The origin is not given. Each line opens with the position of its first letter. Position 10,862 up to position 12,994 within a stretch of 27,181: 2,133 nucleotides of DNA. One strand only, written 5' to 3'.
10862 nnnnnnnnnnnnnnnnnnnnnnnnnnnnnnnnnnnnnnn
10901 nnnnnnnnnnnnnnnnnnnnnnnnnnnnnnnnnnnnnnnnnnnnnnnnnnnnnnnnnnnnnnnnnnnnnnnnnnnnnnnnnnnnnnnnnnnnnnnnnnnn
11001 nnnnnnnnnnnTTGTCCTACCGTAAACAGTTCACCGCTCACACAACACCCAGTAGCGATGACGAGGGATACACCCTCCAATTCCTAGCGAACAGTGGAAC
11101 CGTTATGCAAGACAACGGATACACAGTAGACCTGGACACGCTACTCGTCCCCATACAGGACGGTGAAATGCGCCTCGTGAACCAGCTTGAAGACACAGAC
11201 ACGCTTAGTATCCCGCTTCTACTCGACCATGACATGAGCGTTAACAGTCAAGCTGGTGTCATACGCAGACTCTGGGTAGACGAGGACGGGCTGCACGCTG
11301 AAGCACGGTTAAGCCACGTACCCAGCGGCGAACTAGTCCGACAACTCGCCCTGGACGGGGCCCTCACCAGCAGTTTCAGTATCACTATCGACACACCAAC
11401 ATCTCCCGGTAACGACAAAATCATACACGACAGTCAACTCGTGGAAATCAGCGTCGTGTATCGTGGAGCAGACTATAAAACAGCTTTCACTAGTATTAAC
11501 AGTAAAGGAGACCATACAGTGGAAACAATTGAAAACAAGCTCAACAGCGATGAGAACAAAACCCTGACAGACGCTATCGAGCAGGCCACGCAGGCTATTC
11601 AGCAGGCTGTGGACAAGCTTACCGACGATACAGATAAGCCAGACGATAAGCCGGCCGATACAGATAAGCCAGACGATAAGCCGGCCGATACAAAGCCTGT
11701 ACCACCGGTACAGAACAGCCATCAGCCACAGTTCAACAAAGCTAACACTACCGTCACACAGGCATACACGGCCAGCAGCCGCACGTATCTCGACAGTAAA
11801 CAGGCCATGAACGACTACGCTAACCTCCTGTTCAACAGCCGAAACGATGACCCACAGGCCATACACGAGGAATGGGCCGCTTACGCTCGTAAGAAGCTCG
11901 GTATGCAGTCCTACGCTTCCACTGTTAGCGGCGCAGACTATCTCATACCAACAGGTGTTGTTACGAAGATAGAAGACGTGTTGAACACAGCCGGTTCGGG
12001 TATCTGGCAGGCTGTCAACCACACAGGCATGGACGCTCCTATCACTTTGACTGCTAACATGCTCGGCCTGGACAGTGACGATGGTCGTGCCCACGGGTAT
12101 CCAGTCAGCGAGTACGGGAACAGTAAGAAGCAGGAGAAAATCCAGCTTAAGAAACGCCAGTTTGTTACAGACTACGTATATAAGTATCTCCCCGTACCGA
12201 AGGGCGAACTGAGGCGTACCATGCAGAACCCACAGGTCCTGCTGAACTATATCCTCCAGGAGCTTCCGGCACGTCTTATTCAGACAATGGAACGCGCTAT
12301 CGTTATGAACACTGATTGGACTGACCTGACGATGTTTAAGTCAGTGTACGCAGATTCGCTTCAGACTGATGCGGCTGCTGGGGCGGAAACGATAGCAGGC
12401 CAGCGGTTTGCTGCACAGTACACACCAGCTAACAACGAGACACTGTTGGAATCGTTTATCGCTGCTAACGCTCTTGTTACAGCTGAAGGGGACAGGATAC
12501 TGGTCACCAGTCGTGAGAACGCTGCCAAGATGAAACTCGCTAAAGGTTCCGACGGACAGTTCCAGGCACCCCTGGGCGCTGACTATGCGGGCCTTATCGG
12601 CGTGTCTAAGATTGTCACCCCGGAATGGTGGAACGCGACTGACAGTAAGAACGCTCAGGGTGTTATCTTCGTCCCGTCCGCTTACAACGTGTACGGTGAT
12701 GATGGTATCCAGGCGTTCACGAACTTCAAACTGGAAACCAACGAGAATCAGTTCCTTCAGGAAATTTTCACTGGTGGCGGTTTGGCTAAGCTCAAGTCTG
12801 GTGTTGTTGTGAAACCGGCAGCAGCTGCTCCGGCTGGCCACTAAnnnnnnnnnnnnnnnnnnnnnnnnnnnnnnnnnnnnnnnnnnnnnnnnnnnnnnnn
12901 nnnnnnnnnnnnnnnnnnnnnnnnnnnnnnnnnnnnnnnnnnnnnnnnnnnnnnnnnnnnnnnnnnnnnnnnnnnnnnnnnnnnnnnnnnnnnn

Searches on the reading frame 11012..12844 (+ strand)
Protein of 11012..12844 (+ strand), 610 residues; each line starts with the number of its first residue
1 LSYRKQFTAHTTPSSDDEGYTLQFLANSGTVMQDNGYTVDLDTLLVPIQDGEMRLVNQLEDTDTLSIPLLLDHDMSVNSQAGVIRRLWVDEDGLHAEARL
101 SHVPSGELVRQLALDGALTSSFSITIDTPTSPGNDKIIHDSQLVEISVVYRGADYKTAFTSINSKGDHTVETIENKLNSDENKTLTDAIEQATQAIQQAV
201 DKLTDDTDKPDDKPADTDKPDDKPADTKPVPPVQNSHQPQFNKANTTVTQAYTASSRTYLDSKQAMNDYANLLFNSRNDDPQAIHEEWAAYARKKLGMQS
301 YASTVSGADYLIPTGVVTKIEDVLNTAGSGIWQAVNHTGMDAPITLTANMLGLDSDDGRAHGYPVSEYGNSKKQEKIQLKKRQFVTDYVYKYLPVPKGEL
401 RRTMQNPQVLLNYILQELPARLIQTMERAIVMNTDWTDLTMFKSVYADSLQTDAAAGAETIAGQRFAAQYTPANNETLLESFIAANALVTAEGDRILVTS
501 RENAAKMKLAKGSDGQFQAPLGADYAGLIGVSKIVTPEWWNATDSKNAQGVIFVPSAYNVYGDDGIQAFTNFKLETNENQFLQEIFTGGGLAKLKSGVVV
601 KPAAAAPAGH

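Call 7: search_protein_families(library=pfam, proteins=[window:11012-12844:+])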
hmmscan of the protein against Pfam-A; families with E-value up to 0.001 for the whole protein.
window:11012-12844:+ (610 aa): 1 family
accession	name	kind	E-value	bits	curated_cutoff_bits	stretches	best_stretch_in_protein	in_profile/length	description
PF04586.22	Peptidase_S78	-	2.6e-05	24.8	21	1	62-168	45-161/165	Caudovirus prohead serine protease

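Call 47: search_dna_similar(query=window:11012-12841:+, collection=phages, mode=protein, max_rows=15)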
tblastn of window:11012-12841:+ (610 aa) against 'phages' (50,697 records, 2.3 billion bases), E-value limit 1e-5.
Records with a match: 26; places in all: 26; records where one place covers at least 80% of the query: 2.
Best place of each record, by identity: <60% 26.
By first word of the organism name: Streptococcus 21; Lactococcus 3; Bifidobacterium 2.
By host as written in the record: Bifidobacterium asteroides 2; Streptococcus pneumoniae 10B00617 2; Streptococcus pneumoniae 2; Lactococcus garvieae INS1 2; Streptococcus pyogenes ERR111888 1; Streptococcus parauberis SRR067675 1; Streptococcus parauberis NCFD_2020 1; Streptococcus pneumoniae 44/3 1; and 14 more.
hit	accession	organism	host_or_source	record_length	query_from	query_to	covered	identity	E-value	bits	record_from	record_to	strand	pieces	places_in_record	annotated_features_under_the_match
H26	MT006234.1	Bifidobacterium phage BlindUri1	Bifidobacterium asteroides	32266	1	601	85%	49.4%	1e-103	507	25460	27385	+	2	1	hypothetical protein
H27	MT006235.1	Bifidobacterium phage BlindBasel1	Bifidobacterium asteroides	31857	1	601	85%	49.1%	8e-103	503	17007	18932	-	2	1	hypothetical protein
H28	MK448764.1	Streptococcus phage Javan457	Streptococcus pyogenes ERR111888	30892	259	598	56%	25.2%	2e-8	64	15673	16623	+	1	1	capsid and scaffold protein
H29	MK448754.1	Streptococcus phage Javan411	Streptococcus parauberis SRR067675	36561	259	598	56%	25.2%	4e-10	69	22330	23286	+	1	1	hypothetical protein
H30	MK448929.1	Streptococcus phage Javan400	Streptococcus parauberis NCFD_2020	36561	259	598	56%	25.2%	4e-10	69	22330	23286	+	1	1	hypothetical protein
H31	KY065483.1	Streptococcus phage IPP43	Streptococcus pneumoniae 44/3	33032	238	598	59%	23.7%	3e-7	60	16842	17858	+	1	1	capsid family protein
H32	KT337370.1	Streptococcus phage phiARI0923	Streptococcus pneumoniae 10B00617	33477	238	598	59%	23.7%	3e-7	60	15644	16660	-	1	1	hypothetical protein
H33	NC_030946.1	Streptococcus phage phiARI0923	Streptococcus pneumoniae 10B00617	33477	238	598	59%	23.7%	3e-7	60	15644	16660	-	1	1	major capsid protein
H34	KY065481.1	Streptococcus phage IPP41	Streptococcus pneumoniae 23F/10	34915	238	598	59%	23.7%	3e-7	60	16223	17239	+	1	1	capsid family protein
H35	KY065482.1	Streptococcus phage IPP42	Streptococcus pneumoniae AP200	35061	238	598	59%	23.7%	3e-7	60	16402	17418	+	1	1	capsid family protein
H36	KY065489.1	Streptococcus phage IPP51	Streptococcus pneumoniae 6A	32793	238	598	59%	23.7%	3e-7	60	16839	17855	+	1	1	capsid family protein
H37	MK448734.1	Streptococcus phage Javan347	Streptococcus oralis 7746_PRJEB1503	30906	238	598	59%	23.4%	5e-7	59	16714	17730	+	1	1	capsid and scaffold protein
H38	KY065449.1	Streptococcus phage IPP5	Streptococcus pneumoniae SA48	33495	241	598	59%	23.3%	2e-6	57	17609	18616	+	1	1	capsid family protein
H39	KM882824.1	Streptococcus phage SpSL1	Streptococcus pneumoniae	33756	241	598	59%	23.3%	2e-6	57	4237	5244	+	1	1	capsid protein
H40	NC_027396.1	Streptococcus phage SpSL1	Streptococcus pneumoniae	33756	241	598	59%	23.3%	2e-6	57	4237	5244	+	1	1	major capsid protein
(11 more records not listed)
